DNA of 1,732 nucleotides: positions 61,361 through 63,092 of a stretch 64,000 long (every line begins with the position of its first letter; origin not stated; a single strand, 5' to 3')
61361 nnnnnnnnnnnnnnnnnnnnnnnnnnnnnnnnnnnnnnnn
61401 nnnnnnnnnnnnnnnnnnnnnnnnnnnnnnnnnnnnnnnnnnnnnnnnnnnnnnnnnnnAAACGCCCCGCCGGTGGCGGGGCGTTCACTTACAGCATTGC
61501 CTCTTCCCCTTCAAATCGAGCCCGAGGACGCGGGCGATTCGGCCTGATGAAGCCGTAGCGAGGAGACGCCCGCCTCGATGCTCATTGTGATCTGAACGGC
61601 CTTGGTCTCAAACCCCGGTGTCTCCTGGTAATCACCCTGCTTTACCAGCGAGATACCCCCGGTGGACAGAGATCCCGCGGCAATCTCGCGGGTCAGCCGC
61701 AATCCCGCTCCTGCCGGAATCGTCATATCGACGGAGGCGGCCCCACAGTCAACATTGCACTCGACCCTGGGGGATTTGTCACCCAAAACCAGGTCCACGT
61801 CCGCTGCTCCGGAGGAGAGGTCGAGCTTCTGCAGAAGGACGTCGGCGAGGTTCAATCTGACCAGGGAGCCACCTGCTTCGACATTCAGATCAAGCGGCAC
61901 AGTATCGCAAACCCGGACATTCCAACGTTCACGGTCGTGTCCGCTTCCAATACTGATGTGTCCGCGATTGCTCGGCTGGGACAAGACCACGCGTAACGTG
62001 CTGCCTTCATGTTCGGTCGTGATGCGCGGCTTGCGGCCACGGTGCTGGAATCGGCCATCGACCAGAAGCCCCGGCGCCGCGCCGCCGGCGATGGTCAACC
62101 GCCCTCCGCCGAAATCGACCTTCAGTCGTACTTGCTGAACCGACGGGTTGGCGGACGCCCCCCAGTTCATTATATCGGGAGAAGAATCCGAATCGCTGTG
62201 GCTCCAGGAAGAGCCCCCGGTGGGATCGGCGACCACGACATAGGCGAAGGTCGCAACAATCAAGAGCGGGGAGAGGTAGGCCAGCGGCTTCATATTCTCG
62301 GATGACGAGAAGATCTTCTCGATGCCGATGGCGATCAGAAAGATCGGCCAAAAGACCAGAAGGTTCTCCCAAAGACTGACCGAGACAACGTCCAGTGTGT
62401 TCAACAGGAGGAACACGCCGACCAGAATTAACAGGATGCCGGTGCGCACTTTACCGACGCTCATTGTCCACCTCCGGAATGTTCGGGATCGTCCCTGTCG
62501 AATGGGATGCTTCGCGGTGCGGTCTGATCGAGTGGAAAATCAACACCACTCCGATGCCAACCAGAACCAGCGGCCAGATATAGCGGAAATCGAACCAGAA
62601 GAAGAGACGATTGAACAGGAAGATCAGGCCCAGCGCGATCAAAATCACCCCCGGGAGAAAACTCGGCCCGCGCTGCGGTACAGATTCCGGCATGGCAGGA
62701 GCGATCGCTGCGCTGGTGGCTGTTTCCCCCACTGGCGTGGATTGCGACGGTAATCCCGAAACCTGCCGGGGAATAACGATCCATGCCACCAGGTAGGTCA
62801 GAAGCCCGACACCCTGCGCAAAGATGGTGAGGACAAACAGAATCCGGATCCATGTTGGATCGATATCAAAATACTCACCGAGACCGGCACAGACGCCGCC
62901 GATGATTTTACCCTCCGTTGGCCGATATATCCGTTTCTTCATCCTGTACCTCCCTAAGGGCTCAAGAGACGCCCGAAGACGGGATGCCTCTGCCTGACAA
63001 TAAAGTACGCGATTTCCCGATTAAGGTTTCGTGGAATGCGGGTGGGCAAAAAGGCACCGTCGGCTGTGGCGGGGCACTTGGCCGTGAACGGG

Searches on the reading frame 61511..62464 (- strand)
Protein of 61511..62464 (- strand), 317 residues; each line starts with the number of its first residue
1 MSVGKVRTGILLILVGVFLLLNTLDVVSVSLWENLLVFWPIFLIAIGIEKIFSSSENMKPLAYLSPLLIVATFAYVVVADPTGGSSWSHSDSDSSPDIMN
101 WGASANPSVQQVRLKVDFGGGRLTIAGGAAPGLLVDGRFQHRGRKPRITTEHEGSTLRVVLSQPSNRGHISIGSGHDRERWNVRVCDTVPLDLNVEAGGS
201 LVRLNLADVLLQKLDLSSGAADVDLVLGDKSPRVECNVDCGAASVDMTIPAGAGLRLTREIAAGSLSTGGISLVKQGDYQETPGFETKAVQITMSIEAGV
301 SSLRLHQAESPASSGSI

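Call 56: search_protein_families(library=pfam, proteins=[window:61511-62464:-], max_evalue=0.001)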
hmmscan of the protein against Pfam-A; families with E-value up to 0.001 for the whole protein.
window:61511-62464:- (317 aa): 3 families
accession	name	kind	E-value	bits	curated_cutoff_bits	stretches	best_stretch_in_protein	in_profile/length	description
PF18917.5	LiaI-LiaF-like_TM1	-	1.3e-10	41.6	27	1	8-50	3-41/42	LiaI-LiaF-like transmembrane region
PF17115.11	Toast_rack_N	-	2.2e-10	41.1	22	1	110-198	4-91/92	N-terminal domain of toast_rack, DUF2154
PF22570.1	LiaF-TM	-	1.2e-09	39.3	27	1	8-62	2-53/98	LiaF transmembrane domain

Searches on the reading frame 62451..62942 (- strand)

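Call 56: search_protein_families(library=pfam, proteins=[window:62451-62942:-], max_evalue=0.001)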
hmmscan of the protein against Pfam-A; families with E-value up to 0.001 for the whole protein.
window:62451-62942:- (163 aa): 3 families
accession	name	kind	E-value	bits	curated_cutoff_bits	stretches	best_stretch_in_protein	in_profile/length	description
PF04024.17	PspC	-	2.4e-25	88.5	25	1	3-59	1-57/58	PspC domain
PF18917.5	LiaI-LiaF-like_TM1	-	1.7e-07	31.6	27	1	96-135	2-42/42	LiaI-LiaF-like transmembrane region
PF22570.1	LiaF-TM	-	7.2e-07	30.4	27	1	98-137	3-44/98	LiaF transmembrane domain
